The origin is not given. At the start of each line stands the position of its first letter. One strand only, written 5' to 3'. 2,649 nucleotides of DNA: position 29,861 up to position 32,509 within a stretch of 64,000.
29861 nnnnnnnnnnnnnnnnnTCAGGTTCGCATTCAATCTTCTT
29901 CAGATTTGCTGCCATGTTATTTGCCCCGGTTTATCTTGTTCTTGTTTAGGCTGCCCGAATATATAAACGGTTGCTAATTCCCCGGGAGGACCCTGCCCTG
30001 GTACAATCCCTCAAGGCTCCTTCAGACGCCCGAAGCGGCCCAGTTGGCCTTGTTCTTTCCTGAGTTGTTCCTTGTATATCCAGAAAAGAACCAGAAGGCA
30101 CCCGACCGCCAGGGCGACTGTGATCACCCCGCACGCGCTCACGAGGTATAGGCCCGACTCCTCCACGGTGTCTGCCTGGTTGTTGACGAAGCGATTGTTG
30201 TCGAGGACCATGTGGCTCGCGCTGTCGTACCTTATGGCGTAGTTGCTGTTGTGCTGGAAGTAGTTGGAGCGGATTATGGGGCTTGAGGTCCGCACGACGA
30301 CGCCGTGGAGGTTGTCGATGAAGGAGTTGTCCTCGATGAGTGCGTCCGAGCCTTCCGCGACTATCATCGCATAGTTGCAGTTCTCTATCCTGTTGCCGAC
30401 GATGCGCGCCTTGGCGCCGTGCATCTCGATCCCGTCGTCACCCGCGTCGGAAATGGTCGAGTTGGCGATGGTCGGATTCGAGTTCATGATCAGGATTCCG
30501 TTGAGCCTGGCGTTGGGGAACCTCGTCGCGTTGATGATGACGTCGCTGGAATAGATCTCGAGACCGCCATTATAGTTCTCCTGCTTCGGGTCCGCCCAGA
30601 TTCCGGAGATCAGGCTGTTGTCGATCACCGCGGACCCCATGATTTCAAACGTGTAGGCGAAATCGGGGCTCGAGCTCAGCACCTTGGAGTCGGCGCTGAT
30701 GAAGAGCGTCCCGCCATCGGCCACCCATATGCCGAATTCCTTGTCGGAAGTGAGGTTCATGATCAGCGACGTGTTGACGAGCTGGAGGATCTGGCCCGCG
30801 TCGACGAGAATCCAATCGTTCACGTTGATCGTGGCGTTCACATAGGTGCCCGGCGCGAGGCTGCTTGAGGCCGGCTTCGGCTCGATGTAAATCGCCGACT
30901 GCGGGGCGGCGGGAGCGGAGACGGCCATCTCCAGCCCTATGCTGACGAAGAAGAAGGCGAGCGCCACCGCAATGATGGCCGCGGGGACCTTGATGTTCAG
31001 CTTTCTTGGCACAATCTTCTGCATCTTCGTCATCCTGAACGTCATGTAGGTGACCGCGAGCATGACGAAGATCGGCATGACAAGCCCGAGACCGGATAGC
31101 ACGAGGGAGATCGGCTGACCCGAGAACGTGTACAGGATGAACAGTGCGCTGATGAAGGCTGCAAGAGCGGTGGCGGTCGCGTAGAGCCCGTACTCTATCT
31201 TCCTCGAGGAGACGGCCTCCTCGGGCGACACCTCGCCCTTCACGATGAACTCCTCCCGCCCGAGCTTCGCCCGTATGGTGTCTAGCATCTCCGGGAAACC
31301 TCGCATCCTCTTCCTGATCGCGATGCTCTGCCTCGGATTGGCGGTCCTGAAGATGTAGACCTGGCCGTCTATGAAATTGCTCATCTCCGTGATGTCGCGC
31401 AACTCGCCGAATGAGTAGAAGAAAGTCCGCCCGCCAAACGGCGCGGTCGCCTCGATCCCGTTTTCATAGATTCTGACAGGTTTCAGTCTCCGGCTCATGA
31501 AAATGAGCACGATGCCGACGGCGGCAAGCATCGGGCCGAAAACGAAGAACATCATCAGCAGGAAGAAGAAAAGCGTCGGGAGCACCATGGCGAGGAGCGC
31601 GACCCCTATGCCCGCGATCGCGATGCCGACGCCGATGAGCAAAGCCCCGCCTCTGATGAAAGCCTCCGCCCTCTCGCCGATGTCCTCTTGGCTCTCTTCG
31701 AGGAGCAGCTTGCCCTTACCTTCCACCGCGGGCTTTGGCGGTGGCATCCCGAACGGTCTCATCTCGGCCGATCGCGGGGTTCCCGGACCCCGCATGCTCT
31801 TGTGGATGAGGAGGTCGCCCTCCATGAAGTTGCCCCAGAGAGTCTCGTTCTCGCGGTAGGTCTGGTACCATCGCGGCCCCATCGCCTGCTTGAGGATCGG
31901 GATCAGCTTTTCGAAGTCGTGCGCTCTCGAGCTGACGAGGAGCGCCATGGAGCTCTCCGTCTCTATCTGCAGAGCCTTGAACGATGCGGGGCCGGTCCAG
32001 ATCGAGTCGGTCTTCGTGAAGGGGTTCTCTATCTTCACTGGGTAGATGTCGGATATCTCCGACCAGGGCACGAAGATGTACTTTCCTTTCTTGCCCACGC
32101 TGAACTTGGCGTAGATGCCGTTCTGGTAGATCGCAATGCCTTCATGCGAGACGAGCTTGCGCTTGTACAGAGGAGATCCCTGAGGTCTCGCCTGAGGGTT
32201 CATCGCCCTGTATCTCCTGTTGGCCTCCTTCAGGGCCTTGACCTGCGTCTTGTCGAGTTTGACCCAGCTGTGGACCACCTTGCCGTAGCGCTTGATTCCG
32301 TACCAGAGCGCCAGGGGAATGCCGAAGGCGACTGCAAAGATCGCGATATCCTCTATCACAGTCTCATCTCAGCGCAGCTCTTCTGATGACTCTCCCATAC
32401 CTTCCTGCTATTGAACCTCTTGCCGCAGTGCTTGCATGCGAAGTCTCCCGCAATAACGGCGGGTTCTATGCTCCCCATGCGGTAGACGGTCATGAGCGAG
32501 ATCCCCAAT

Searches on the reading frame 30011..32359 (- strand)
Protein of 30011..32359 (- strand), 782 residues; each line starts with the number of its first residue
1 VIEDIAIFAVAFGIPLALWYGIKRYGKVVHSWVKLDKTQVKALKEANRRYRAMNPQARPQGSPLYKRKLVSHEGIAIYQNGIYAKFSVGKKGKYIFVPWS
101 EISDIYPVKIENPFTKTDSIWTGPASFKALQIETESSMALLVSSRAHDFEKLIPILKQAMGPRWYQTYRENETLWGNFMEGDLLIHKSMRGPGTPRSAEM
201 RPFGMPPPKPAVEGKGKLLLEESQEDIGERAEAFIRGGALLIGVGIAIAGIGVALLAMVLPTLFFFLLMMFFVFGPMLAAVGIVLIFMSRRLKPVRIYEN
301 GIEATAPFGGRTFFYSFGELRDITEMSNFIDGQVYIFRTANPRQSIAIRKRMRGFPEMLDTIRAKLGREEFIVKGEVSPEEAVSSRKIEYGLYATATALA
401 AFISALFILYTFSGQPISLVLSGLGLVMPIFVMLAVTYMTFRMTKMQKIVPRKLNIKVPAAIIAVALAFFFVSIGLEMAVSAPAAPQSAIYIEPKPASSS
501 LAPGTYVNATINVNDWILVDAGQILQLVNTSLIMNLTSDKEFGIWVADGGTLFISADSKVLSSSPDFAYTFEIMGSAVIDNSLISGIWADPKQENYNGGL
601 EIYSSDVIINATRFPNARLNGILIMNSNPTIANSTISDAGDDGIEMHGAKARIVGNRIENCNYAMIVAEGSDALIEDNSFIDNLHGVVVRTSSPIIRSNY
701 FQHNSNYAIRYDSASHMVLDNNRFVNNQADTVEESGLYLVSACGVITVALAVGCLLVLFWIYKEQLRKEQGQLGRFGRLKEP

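Call 68: search_protein_families(library=pfam, proteins=[window:30011-32359:-], max_evalue=0.01)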
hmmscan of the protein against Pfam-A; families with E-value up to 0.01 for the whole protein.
window:30011-32359:- (782 aa): 3 families
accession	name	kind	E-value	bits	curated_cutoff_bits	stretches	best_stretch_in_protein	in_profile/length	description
PF13229.12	Beta_helix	-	2.2e-23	83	25.9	2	599-745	2-150/158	Right handed beta helix region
PF05048.19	NosD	-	5.2e-11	42.8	23.6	1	594-690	80-179/212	Periplasmic copper-binding protein (NosD)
PF07602.17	DUF1565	-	0.0026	17.6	20.3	1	611-691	117-206/257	Protein of unknown function (DUF1565)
